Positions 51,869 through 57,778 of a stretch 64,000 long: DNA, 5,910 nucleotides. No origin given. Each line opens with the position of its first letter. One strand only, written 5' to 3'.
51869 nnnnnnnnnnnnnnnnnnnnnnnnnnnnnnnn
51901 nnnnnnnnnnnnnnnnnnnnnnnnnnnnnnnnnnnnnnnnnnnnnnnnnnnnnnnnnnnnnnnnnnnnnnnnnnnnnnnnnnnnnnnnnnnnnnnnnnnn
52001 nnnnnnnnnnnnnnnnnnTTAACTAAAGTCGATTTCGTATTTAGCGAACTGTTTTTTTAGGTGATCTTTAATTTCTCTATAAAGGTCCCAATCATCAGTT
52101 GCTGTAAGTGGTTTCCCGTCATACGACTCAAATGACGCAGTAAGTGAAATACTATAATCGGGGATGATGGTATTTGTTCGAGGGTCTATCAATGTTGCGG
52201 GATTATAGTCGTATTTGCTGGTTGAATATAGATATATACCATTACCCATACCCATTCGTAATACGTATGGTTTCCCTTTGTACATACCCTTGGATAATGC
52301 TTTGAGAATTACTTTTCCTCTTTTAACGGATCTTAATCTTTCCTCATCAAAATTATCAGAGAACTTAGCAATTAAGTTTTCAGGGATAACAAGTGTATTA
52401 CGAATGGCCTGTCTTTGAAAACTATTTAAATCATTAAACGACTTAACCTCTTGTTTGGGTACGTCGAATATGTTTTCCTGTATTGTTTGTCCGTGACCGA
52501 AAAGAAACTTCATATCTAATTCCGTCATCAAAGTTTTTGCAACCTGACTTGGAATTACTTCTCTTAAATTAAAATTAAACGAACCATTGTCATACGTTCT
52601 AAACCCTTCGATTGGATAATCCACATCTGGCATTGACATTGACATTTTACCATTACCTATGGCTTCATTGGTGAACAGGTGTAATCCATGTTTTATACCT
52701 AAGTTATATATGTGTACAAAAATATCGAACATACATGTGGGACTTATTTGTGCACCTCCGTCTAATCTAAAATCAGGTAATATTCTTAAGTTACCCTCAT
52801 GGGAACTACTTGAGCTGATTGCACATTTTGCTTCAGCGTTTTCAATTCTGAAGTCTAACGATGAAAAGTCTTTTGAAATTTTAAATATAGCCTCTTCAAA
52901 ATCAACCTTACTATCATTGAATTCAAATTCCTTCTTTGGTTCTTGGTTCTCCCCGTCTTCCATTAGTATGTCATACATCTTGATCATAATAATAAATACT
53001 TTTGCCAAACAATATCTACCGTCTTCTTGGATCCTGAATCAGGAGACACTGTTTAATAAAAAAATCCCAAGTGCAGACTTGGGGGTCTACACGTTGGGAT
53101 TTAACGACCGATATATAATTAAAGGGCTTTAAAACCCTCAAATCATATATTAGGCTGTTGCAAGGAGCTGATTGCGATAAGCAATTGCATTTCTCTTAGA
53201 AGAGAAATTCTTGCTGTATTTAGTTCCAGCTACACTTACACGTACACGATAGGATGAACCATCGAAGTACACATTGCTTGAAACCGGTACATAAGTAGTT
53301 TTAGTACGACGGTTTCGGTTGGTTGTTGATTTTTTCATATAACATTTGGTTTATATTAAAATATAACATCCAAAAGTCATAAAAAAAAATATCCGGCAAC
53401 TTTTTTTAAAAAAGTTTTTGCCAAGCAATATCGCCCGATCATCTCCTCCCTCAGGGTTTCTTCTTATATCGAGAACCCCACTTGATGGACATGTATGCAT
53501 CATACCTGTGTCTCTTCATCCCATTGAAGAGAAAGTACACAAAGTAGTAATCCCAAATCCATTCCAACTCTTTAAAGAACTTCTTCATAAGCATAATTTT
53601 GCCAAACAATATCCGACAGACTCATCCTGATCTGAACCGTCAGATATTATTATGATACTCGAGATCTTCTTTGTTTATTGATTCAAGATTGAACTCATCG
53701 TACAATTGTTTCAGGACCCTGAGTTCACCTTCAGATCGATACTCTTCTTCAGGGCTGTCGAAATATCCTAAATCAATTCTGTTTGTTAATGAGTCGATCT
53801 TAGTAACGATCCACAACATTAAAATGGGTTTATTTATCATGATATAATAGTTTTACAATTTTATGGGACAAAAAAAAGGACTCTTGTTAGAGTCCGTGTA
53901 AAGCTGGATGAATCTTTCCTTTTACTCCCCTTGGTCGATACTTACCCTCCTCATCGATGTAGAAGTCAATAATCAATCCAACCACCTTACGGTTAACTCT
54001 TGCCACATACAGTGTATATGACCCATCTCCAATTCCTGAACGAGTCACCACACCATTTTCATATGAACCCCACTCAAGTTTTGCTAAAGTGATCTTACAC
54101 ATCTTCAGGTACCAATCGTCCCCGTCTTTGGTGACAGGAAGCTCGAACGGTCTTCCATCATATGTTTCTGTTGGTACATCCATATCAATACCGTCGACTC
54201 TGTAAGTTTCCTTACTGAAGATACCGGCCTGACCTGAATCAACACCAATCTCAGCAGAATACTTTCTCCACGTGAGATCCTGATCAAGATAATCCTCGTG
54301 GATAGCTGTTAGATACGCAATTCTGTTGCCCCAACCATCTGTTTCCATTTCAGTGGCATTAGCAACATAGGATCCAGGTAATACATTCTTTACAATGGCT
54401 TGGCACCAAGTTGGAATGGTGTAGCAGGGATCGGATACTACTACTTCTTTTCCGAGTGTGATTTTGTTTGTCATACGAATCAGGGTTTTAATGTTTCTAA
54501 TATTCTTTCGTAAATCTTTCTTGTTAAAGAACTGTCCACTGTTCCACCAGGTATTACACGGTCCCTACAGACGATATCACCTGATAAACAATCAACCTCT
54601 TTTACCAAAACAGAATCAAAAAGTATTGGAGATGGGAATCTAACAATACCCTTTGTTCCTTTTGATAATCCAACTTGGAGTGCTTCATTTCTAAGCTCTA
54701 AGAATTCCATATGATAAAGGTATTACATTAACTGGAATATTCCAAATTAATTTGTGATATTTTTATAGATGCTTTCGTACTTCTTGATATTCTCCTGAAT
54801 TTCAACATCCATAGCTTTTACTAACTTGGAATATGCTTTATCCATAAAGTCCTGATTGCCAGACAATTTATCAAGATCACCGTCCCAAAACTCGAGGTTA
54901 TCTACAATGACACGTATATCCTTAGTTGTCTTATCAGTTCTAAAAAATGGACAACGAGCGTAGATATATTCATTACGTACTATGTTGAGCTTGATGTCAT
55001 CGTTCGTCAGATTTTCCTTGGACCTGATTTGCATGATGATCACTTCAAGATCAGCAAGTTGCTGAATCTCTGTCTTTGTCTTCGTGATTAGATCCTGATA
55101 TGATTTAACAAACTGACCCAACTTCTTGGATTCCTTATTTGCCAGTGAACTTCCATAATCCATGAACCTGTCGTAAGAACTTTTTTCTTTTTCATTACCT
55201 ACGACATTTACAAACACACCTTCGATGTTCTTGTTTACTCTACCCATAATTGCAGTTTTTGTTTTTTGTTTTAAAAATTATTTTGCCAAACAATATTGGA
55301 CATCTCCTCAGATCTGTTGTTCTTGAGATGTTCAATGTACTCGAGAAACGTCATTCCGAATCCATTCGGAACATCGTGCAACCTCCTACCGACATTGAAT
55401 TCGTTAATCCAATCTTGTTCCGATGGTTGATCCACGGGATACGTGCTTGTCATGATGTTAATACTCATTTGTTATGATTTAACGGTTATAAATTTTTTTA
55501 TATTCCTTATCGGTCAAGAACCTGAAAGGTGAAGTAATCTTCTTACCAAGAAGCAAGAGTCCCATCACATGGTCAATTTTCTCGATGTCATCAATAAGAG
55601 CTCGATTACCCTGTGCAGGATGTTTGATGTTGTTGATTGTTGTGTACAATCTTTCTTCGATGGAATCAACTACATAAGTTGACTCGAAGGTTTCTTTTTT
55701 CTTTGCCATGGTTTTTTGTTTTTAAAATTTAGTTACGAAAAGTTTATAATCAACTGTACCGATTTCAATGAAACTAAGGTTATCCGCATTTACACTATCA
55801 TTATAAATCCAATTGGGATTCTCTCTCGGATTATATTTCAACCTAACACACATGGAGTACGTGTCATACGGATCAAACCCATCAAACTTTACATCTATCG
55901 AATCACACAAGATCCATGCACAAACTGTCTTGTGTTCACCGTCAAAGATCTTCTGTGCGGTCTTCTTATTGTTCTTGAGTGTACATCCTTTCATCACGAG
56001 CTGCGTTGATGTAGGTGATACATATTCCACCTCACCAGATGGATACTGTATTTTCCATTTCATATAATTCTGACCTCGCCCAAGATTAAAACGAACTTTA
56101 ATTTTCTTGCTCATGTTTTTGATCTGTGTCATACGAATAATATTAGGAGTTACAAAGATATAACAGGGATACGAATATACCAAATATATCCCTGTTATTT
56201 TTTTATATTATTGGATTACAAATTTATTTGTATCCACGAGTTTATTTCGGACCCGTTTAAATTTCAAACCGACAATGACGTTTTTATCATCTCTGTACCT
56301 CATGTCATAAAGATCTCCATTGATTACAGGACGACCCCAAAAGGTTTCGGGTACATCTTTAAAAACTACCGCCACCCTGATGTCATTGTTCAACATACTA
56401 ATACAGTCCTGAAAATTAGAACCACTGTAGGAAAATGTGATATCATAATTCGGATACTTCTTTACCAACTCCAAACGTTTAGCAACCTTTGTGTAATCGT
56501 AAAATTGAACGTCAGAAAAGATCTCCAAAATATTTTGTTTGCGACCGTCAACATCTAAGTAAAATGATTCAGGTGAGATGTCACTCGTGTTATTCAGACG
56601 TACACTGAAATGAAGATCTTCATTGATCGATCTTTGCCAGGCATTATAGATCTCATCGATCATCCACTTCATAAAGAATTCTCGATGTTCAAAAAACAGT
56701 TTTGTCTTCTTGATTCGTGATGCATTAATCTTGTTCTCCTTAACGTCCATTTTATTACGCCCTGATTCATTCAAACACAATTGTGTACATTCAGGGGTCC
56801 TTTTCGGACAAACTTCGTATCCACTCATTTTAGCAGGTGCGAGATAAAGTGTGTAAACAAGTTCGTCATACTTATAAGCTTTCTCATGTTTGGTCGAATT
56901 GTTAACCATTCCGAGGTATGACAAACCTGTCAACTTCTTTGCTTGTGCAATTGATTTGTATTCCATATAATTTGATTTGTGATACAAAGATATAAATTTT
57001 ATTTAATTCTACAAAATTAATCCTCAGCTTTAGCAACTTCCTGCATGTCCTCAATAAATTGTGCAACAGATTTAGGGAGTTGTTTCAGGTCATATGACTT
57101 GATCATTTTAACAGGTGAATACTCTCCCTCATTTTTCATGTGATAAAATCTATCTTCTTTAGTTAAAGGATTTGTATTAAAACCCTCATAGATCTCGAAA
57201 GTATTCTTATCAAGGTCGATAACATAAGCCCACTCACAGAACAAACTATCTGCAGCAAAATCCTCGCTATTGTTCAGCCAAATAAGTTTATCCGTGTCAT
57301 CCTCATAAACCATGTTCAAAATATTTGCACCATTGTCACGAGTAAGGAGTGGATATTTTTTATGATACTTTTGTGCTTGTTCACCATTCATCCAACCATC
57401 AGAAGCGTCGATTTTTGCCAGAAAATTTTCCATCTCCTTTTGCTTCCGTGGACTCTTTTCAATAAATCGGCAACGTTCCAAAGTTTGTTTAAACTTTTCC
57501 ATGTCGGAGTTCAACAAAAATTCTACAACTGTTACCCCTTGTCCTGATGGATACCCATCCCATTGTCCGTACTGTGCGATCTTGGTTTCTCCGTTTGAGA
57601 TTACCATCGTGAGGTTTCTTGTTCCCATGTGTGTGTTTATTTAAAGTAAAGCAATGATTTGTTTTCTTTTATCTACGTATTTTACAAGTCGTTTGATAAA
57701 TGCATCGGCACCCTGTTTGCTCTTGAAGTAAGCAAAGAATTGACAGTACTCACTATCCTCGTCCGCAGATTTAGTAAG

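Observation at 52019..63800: A - strand block of small gene cassettes, each framed by a near-identical promoter / inverted-repeat / terminator module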

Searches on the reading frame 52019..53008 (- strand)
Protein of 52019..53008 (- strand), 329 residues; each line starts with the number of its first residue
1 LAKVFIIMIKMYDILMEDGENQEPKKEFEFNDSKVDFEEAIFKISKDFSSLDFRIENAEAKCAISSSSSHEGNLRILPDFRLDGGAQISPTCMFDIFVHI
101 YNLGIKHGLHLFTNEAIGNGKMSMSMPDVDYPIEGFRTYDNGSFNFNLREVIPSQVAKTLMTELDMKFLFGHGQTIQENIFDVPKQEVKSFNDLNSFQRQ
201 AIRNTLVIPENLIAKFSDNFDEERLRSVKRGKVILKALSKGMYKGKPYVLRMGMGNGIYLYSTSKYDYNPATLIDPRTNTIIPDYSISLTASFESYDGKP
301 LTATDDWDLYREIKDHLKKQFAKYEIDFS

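Call 12: search_protein_families(library=pfam, max_evalue=0.01, proteins=[window:52019-53008:-])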
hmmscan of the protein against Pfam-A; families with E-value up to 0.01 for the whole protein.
window:52019-53008:- (329 aa): 0 families

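Call 19: search_protein_families(library=phrogs, max_evalue=0.001, proteins=[window:52019-53008:-])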
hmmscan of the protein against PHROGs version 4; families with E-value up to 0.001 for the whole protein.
window:52019-53008:- (329 aa): 0 families

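Call 51: search_protein_families(library=pfam, max_evalue=1, proteins=[window:52019-52987:-])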
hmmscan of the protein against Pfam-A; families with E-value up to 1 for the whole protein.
window:52019-52987:- (322 aa): 0 families

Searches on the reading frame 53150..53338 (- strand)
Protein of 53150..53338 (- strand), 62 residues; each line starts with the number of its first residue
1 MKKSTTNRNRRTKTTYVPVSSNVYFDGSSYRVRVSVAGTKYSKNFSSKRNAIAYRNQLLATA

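Call 51: search_protein_families(library=pfam, max_evalue=1, proteins=[window:53150-53338:-])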
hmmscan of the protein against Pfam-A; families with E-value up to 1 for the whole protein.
window:53150-53338:- (62 aa): 0 families

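Call 53: search_solved_structures(query=window:53150-53338:-, max_evalue=10)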
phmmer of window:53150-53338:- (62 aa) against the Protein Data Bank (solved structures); distinct sequences matched with E-value up to 10: 14.
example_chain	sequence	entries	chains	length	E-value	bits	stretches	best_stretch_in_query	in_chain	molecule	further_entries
1sxx_A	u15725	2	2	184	0.85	13.5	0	27-59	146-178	Nitrophorin 4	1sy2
4ybf_A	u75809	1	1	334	0.85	13.5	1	20-42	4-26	Candidapepsin-2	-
4y9w_A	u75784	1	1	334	0.86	13.5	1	20-42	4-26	Aspartic acid endopeptidase Sapp2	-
2ofr_X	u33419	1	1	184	0.86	13.5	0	27-59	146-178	Nitrophorin-4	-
2at0_X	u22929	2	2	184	0.92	13.4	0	27-59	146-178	Nitrophorin 4 | Nitrophorin-4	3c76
3tga_A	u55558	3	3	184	0.94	13.4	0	27-59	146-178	Nitrophorin-4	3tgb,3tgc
3fll_A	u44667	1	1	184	0.94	13.4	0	27-59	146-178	Nitrophorin-4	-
1sy0_A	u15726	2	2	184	0.97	13.4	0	27-59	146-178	Nitrophorin 4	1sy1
2at3_X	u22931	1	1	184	0.98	13.3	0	27-59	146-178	Nitrophorin 4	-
1sxw_A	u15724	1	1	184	1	13.3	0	27-59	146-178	Nitrophorin 4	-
1wql_B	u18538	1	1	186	1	13.3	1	5-48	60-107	ethylbenzene dioxygenase small subunit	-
4gnw_A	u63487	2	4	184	1.1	13.2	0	27-59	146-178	Nitrophorin-4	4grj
1d2u_A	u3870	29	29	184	1.1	13.2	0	27-59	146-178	NITROPHORIN 4 | PROTEIN (NITROPHORIN 4) | Nitrophorin-4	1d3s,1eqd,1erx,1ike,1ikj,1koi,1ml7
1sxu_A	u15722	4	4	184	1.1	13.2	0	27-59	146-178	Nitrophorin 4 | Nitrophorin-4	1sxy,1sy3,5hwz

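Call 71: find_homologous_proteins(query=window:53150-53338:-, max_evalue=0.001)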
Query window:53150-53338:- (62 aa): 255 proteins with E <= 0.001 among 255 candidates; the best 120 are listed.
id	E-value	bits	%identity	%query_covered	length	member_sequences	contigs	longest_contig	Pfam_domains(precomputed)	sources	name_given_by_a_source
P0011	9.7e-31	121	100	100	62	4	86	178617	-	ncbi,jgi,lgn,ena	jgi:hypothetical protein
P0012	8.3e-27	108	92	100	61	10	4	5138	-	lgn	-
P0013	5.9e-26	106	89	100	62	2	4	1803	-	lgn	-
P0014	1.0e-25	105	89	76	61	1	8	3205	-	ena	-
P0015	1.5e-24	101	91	76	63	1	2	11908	-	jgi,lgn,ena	jgi:hypothetical protein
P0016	1.7e-24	101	93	73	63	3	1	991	-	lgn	-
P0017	4.5e-24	100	91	73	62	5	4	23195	-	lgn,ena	-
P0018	1.0e-23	99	84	98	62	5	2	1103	-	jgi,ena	-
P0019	1.2e-23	99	91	73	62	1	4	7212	-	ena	-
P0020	1.6e-22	95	80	97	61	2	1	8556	-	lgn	-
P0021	2.6e-22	94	89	73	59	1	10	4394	-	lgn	-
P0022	3.5e-22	94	79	76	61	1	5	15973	-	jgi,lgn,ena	jgi:hypothetical protein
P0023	4.2e-22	94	80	97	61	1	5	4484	-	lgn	-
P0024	1.2e-21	92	79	76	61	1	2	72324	-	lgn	-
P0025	3.3e-21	91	84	73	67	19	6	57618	-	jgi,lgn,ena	jgi:hypothetical protein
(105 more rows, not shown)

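Call 78: predict_structure(alignment_id=A1)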
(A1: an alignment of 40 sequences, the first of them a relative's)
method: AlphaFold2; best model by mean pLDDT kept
length: 62 residues; sequences in the alignment: 40
mean_pLDDT: 83.8   pTM: 0.63
mean pLDDT of the five models: 83.8, 83.8, 82.8, 81.8, 81.2
residues with pLDDT >= 90: 33; 70-90: 15; 50-70: 14; < 50: 0
segments of 3 or more residues with pLDDT < 50: none
pLDDT, mean of each block of 10 residues (from residue 1): 55 77 92 92 94 94 76
secondary structure, 60 per line:
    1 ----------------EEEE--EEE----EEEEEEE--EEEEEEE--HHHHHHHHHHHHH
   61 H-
elements in order: E17-20 E23-25 E30-36 E39-45 H48-61

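Call 80: fold_search(model_id=the predicted structure, library=pdb)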
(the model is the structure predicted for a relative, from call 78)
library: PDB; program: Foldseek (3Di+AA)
matches with E <= 10: 464; with E <= 0.001: 0
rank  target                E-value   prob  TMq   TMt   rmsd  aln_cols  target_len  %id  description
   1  9g6k_LG               5.6e-01  0.87  0.54  0.25   3.1        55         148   20  LSU structure derived from the LSU sample of the mitoribosome from T. gondii. (released 2024-12-11)
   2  3rmp_C                5.6e-01  0.82  0.56  0.49   6.0        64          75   17  Structural basis for the recognition of attP substrates by P4-like integrases (released 2012-04-25)
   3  3jtz                  6.0e-01  0.72  0.51  0.43   3.6        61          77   18  Structure of the arm-type binding domain of HPI integrase (released 2009-10-06)
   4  3igm_B                1.0e+00  0.33  0.35  0.35  12.5        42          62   14  A 2.2A crystal structure of the AP2 domain of PF14_0633 from P. falciparum, bound as a domain-swapped dimer to its cog (released 2009-11-10)
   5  9hqv_Yn               1.1e+00  0.87  0.54  0.18   2.6        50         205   24  Cryo-EM structure of the small subunit of the mitochondrial ribosome from Toxoplasma gondii (released 2025-06-11)
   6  7et4_G                1.2e+00  0.63  0.45  0.30   2.1        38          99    8  Crystal structure of Arabidopsis TEM1 AP2 domain (released 2021-09-15)
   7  3reb_C                1.5e+00  0.18  0.36  0.22   8.1        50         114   12  HIV-1 Nef protein in complex with engineered Hck-SH3 domain (released 2011-06-01)
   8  5dv7_C                1.6e+00  0.23  0.39  0.20   7.3        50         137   14  Crystal Structure of NF90 tandem dsRBDs with dsRNA (released 2016-01-13)
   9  3p1x_A                1.6e+00  0.10  0.29  0.27   7.0        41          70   24  Crystal structure of DRBM 2 domain of Interleukin enhancer-binding factor 3 from Homo sapiens, Northeast Structural Ge (released 2010-12-29)
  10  9i05_XH               1.8e+00  0.77  0.58  0.22   2.7        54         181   18  Cryo-EM structure of the large subunit of the mitochondrial ribosome from Toxoplasma gondii (released 2025-06-11)
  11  9fi8_HR               1.8e+00  0.25  0.46  0.23   4.8        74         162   18  SSU(head) structure derived from the SSU sample of the mitoribosome from T. gondii. (released 2024-12-11)
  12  2dmy_MODEL_1_A        2.0e+00  0.10  0.31  0.21   6.7        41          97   27  Solution structure of DSRM domain in Spermatid perinuclear RNA-bind protein (released 2006-10-24)
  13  9kby_A                2.4e+00  0.12  0.32  0.04   6.7        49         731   16  Cryo-EM structure of DCL4-Hairpin RNA complex (released 2026-02-18)
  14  8qhu_k                2.5e+00  0.23  0.36  0.30   2.6        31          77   16  CRYO-EM STRUCTURE OF LEISHMANIA MAJOR 80S RIBOSOME : LM32Cs1C1 snoRNA overexpression (released 2025-02-12)
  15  4emz_C                2.5e+00  0.11  0.31  0.17   5.9        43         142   19  HIV-1 Nef in complex with MHC-I cytoplasmic domain and Mu1 adaptin subunit of AP1 adaptor (second domain) (released 2012-06-20)
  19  6sy0_B                2.9e+00  0.57  0.53  0.27   2.2        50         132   12  Structure of the Plasmodium falciparum SIP2 DNA-binding AP2 tandem repeat in complex with two SPE2 half-sites (released 2020-10-07)
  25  6sy0_C                3.0e+00  0.15  0.35  0.24   3.1        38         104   10  Structure of the Plasmodium falciparum SIP2 DNA-binding AP2 tandem repeat in complex with two SPE2 half-sites (released 2020-10-07)
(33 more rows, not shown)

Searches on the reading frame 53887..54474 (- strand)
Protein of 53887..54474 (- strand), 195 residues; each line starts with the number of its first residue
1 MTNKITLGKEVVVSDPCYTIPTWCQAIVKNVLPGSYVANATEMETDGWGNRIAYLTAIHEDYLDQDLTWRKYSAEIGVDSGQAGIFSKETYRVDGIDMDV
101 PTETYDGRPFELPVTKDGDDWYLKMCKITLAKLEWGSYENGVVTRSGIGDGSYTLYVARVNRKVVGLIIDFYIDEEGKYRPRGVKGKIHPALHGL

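Call 12: search_protein_families(library=pfam, max_evalue=0.01, proteins=[window:53887-54474:-])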
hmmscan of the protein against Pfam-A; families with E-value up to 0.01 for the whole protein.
window:53887-54474:- (195 aa): 1 family
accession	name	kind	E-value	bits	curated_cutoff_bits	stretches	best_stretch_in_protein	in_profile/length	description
PF14025.11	DUF4241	-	0.00031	21.4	27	1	77-160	87-179/189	Protein of unknown function (DUF4241)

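Call 19: search_protein_families(library=phrogs, max_evalue=0.001, proteins=[window:53887-54474:-])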
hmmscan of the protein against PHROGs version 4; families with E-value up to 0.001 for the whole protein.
window:53887-54474:- (195 aa): 0 families

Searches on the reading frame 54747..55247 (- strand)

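Call 12: search_protein_families(library=pfam, max_evalue=0.01, proteins=[window:54747-55247:-])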
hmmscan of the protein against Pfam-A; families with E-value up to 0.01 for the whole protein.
window:54747-55247:- (166 aa): 0 families

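Call 19: search_protein_families(library=phrogs, max_evalue=0.001, proteins=[window:54747-55247:-])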
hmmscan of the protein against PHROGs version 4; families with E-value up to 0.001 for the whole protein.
window:54747-55247:- (166 aa): 0 families

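Call 51: search_protein_families(library=pfam, max_evalue=1, proteins=[window:54747-55247:-])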
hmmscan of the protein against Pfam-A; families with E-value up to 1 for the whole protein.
window:54747-55247:- (166 aa): 1 family
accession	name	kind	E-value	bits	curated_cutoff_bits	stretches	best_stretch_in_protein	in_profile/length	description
PF17675.6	APG6_N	-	0.12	13.3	45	1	18-68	21-73/132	Apg6 coiled-coil region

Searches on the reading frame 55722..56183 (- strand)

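Call 12: search_protein_families(library=pfam, max_evalue=0.01, proteins=[window:55722-56183:-])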
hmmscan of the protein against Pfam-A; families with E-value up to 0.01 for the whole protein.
window:55722-56183:- (153 aa): 1 family
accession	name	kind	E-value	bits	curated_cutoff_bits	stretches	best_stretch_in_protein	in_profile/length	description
PF25735.1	Phage_L5_gp82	-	6.1e-07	29.8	27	1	25-129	5-99/120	Mycobacterium phage L5 gene 82 protein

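Call 19: search_protein_families(library=phrogs, max_evalue=0.001, proteins=[window:55722-56183:-])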
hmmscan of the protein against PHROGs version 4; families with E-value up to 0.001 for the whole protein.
window:55722-56183:- (153 aa): 1 family
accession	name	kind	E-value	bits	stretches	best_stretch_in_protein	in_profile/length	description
phrog_586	-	unknown function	0.00056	20.9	1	25-130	5-102/122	-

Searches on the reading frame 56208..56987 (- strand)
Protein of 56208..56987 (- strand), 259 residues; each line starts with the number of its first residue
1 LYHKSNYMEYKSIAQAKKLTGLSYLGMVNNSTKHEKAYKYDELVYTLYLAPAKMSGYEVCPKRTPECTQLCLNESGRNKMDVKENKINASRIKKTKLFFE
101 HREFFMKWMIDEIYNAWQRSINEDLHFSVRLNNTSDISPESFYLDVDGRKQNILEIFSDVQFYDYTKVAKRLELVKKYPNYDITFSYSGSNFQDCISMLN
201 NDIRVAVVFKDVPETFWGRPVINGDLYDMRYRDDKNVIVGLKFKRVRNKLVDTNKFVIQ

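Call 12: search_protein_families(library=pfam, max_evalue=0.01, proteins=[window:56208-56987:-])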
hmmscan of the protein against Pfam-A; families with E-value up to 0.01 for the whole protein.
window:56208-56987:- (259 aa): 1 family
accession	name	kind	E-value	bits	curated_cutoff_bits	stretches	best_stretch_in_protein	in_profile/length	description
PF17338.8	GP88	-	6.3e-33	115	24.4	1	37-244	13-218/230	Gene product 88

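Call 19: search_protein_families(library=phrogs, max_evalue=0.001, proteins=[window:56208-56987:-])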
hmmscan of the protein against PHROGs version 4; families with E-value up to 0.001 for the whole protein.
window:56208-56987:- (259 aa): 2 families
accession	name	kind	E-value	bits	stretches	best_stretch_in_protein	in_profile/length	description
phrog_1617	-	unknown function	1.2e-49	169.8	1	26-258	43-270/273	-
phrog_1392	-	unknown function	0.00026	21.4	1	152-209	167-226/296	-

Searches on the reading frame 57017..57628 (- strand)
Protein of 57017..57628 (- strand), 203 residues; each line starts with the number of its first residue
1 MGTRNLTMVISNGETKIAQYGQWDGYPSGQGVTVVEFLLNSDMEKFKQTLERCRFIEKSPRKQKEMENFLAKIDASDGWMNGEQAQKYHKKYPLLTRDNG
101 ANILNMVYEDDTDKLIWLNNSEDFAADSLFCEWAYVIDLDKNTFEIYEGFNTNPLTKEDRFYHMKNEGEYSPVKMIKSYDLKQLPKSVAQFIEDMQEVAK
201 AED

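Call 12: search_protein_families(library=pfam, max_evalue=0.01, proteins=[window:57017-57628:-])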
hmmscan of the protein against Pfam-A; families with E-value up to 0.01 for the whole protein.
window:57017-57628:- (203 aa): 0 families

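Call 19: search_protein_families(library=phrogs, max_evalue=0.001, proteins=[window:57017-57628:-])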
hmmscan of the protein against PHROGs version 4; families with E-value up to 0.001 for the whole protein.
window:57017-57628:- (203 aa): 1 family
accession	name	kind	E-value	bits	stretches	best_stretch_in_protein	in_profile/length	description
phrog_30528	-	unknown function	1.9e-12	48.4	2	117-154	104-141/183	-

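Call 51: search_protein_families(library=pfam, max_evalue=1, proteins=[window:57017-57628:-])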
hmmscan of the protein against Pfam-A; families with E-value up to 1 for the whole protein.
window:57017-57628:- (203 aa): 3 families
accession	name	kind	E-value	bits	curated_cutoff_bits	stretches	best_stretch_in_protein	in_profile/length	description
PF13642.11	DUF4144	-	0.017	16.2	27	1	107-172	5-66/100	protein structure with unknown function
PF08681.18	TacA1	-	0.053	13.9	21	1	30-72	21-63/80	Antitoxin TacA 1-like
PF20107.4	DUF6497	-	0.11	12.9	24.3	1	25-65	14-49/116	Family of unknown function (DUF6497)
